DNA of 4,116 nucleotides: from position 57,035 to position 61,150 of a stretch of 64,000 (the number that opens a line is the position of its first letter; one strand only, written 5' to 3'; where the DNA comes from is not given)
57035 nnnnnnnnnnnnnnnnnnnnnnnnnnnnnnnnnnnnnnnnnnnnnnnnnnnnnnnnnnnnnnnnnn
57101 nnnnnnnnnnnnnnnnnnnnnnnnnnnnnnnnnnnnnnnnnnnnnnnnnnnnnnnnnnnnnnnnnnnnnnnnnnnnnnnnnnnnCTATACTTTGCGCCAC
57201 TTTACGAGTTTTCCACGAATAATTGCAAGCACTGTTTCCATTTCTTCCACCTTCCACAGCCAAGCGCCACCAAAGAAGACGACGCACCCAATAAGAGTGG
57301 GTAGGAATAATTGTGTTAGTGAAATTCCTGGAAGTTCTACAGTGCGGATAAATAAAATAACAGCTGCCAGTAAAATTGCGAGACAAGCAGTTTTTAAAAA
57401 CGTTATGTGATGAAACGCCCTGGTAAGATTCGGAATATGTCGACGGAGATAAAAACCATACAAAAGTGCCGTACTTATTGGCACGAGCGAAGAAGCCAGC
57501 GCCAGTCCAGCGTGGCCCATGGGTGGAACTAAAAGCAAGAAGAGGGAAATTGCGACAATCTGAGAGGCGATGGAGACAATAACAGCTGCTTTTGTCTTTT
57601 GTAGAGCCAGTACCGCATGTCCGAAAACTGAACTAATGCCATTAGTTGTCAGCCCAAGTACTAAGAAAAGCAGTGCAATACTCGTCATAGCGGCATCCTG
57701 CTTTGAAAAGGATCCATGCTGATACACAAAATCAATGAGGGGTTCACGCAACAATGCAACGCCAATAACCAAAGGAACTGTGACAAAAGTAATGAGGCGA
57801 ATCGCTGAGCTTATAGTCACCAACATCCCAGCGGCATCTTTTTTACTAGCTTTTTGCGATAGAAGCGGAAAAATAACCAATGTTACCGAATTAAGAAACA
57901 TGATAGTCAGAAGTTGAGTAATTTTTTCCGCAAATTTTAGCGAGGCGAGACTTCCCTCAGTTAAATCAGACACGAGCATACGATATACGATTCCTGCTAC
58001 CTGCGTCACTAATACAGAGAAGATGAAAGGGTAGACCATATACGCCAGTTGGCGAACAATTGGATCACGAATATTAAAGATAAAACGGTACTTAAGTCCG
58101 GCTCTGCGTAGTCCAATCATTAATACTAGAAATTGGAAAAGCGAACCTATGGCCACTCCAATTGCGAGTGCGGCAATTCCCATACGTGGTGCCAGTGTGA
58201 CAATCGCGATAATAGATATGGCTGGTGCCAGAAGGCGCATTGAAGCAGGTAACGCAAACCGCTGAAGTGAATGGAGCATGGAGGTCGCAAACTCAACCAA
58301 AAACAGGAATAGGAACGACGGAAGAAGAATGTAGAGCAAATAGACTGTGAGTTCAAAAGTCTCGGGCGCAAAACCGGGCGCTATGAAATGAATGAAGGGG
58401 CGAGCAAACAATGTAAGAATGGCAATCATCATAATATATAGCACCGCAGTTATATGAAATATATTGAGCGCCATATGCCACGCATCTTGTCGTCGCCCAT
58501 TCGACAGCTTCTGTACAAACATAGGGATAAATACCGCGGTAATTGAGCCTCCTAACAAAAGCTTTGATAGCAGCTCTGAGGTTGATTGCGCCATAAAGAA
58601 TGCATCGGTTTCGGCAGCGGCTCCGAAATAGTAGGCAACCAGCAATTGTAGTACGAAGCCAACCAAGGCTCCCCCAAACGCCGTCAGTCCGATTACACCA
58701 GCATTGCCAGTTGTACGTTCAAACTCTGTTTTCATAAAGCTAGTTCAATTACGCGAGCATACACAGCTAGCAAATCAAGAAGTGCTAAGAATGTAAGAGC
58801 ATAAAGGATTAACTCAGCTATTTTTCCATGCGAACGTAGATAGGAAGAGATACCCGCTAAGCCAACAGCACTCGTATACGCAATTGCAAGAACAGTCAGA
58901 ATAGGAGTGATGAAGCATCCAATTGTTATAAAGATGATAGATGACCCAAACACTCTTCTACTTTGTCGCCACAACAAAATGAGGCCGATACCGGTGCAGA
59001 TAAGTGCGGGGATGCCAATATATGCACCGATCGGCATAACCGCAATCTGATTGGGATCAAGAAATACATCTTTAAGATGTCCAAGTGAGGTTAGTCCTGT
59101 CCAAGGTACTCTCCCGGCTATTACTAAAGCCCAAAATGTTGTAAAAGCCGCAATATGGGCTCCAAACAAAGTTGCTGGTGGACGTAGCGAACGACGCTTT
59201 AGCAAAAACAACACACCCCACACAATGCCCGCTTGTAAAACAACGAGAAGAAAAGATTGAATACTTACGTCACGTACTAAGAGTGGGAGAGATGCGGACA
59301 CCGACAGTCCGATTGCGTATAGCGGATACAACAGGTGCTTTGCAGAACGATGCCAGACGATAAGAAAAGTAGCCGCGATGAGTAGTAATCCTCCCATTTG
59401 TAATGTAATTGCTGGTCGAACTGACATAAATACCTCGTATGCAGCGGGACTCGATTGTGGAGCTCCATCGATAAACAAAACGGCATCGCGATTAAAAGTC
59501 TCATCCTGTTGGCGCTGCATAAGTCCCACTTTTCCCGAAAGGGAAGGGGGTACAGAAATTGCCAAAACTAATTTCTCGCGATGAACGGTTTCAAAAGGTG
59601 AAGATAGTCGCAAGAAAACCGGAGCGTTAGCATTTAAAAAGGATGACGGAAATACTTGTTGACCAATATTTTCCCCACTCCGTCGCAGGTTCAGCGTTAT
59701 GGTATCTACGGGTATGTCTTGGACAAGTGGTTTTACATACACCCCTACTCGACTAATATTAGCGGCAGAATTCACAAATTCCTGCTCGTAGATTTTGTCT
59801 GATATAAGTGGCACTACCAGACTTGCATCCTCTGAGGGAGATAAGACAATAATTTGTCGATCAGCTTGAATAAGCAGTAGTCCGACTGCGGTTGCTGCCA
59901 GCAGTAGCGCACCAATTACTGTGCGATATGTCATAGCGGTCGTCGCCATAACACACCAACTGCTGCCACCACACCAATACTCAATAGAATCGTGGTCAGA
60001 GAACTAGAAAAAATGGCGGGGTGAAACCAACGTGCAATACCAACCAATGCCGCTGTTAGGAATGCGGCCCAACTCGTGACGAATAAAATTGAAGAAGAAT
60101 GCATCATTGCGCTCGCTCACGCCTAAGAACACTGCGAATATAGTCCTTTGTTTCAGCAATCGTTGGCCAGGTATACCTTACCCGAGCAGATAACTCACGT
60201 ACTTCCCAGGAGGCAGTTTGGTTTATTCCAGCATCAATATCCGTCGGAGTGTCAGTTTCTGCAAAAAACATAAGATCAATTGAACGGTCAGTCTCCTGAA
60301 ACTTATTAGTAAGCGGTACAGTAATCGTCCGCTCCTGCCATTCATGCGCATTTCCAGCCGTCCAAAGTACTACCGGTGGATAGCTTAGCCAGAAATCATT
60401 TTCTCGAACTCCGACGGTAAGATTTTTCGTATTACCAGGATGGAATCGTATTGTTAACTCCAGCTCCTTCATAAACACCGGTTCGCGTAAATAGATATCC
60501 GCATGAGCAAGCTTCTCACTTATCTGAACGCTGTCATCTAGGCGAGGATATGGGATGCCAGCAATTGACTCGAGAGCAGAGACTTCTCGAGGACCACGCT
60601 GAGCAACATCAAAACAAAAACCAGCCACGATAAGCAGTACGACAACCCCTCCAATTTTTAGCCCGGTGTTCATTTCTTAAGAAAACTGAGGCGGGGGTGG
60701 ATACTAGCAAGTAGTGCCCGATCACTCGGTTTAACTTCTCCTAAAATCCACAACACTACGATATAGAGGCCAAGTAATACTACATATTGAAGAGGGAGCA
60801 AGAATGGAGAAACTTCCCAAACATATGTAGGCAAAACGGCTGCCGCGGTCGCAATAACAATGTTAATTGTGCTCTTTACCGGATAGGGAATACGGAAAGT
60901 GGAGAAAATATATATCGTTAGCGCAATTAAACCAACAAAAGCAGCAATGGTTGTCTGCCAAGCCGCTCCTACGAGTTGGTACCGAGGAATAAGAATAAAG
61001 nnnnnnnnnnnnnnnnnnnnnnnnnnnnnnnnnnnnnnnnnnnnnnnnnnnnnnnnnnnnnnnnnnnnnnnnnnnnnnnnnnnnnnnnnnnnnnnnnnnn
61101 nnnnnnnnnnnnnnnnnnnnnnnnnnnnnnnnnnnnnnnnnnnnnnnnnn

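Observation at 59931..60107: Unlisted 58 aa two-helix membrane ORF bridged to both neighbours by ATGA overlaps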

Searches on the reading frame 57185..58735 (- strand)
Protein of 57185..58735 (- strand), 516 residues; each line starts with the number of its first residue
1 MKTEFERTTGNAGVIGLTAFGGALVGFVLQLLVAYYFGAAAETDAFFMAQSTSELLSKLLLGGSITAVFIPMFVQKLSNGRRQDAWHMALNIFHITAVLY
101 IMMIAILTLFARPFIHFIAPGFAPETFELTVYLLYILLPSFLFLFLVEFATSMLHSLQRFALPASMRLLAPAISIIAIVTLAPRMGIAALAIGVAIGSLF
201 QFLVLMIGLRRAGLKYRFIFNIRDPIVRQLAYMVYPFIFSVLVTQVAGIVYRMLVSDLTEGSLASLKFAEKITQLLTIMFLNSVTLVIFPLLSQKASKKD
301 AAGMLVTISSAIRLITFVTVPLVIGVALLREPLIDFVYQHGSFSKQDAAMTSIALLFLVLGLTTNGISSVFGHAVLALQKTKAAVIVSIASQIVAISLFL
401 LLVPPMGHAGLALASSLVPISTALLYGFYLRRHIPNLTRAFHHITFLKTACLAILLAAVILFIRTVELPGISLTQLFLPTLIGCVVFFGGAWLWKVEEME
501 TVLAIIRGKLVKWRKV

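Call 3: search_protein_families(library=pfam, proteins=[window:57185-58735:-], max_evalue=0.1)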
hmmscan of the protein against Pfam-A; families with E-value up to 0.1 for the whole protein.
window:57185-58735:- (516 aa): 4 families
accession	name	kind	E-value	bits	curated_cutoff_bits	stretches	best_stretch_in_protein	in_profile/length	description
PF03023.19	MurJ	-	5.8e-73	246.5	27.4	1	33-466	1-435/451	Lipid II flippase MurJ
PF13440.11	Polysacc_synt_3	-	9.3e-09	35.4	23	1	146-338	97-284/293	Polysaccharide biosynthesis protein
PF01554.23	MatE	-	3.2e-07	30.6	24.9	2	236-398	1-158/161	MatE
PF01943.22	Polysacc_synt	-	0.0015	18.4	28.2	0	316-449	85-203/274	Polysaccharide biosynthesis protein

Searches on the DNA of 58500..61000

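Call 60: search_rna_families(source=window, start=58500, end=61000, threshold=evalue, max_evalue=1)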
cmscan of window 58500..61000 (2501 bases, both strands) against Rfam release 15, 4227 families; matches with E-value up to 1: 0.
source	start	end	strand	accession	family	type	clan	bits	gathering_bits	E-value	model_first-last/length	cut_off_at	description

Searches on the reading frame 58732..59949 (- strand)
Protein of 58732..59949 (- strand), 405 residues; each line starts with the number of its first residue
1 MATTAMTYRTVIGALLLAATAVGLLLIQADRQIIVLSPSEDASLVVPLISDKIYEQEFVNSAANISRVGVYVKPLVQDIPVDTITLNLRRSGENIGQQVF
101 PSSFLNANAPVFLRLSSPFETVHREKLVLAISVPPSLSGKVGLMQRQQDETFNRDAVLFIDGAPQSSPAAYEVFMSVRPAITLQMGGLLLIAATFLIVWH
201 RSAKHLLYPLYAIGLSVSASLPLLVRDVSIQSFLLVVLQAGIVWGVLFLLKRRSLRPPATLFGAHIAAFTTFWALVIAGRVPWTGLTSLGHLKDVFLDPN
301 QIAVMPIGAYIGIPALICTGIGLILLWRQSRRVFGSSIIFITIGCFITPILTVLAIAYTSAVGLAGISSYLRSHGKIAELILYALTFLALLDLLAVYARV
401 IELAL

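Call 3: search_protein_families(library=pfam, proteins=[window:58732-59949:-], max_evalue=0.1)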
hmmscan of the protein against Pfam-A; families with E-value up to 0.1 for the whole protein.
window:58732-59949:- (405 aa): 0 families

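Call 7: find_homologous_proteins(query=window:58732-59949:-, max_evalue=0.001)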
Query window:58732-59949:- (405 aa): 2 proteins with E <= 0.001 among 8000 candidates.
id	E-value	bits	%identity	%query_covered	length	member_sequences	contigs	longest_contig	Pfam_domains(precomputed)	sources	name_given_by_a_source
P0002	2.0e-249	845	100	99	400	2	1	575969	-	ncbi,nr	ncbi:MAG: hypothetical protein HYZ61_00250 [Candidatus Andersenbacteria bacterium]|nr:hypothetical p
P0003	3.9e-40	156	31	97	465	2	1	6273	-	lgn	-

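Call 11: find_encoding_contigs(protein=P0003, flank=8000)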
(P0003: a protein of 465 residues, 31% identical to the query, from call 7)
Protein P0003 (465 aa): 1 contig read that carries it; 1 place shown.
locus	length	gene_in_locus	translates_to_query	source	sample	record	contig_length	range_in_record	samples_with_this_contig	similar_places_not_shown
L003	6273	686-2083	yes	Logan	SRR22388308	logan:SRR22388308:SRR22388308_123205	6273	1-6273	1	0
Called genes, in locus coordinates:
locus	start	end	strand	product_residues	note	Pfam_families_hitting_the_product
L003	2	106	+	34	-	?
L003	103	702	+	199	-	-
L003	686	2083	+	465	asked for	-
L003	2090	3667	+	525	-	PF03023:MurJ, PF01943:Polysacc_synt (weak), PF01554:MatE (weak)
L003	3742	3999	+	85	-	-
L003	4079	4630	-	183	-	-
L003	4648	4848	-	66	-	PF02609:Exonuc_VII_S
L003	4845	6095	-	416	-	PF13742:tRNA_anti_2, PF01336:tRNA_anti-codon (weak), PF02601:Exonuc_VII_L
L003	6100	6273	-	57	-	?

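Call 19: find_related_loci(query=A2, collection=metagenome_contigs, flank=4000)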
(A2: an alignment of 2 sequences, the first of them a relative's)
Query A2 (400 aa) in metagenome_contigs; peptide patterns used: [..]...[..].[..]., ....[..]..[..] (x = any residue, [..] = any of these).
568 stretches matched a pattern; 1 encode a relative of the query (tblastn E <= 1e-3); 1 distinct loci.
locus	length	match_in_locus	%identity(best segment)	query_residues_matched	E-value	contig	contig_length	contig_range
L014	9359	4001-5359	31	10-400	1e-43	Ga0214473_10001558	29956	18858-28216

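Call 42: search_solved_structures(query=A5, max_evalue=10)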
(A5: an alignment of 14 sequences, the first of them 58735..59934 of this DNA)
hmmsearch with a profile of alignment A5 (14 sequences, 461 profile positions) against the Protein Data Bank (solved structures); distinct sequences matched with E-value up to 10: 1.
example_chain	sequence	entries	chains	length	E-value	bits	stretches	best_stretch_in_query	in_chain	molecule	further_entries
7msu_A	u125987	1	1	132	0.033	15.9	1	312-360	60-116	Hemolysin, contains CBS domains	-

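Call 49: search_protein_families(library=ncbifam, proteins=[window:58735-59934:-], max_evalue=1)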
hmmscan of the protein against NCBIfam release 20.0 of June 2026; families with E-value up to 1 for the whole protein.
window:58735-59934:- (400 aa): 1 family
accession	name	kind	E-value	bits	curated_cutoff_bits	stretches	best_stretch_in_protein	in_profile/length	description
TIGR03772.1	anch_rpt_subst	equivalog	0.08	11.5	350.45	1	50-88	75-113/486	anchored repeat ABC transporter, substrate-binding protein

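Call 54: predict_structure(alignment_id=A2)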
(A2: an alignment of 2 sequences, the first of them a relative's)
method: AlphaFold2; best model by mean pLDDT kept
length: 400 residues; sequences in the alignment: 2
mean_pLDDT: 52.0   pTM: 0.42
mean pLDDT of the five models: 52.0, 51.9, 47.5, 47.0, 46.9
residues with pLDDT >= 90: 17; 70-90: 73; 50-70: 47; < 50: 263
segments of 3 or more residues with pLDDT < 50: 1-25, 145-159, 172-323, 325-358, 361-363, 371-400
pLDDT, mean of each block of 10 residues (from residue 1): 41 41 51 68 81 66 83 89 87 87 79 66 87 88 53 42 66 41 43 42 41 35 36 42 41 36 35 31 31 32 33 43 46 43 40 47 49 43 42 35
secondary structure, 60 per line:
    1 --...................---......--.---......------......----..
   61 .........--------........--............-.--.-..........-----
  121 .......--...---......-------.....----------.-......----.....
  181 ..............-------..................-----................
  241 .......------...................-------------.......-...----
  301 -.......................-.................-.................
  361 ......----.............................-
elements in order: H3-21 E25-30 E40-42 E49-54 E59-69 E78-85 E88-96 E106-115 E121-127 E136-141 E166-171 H176-194 H202-219 H225-247 H254-272 H286-292 H302-324 H326-342 H344-366 H371-399
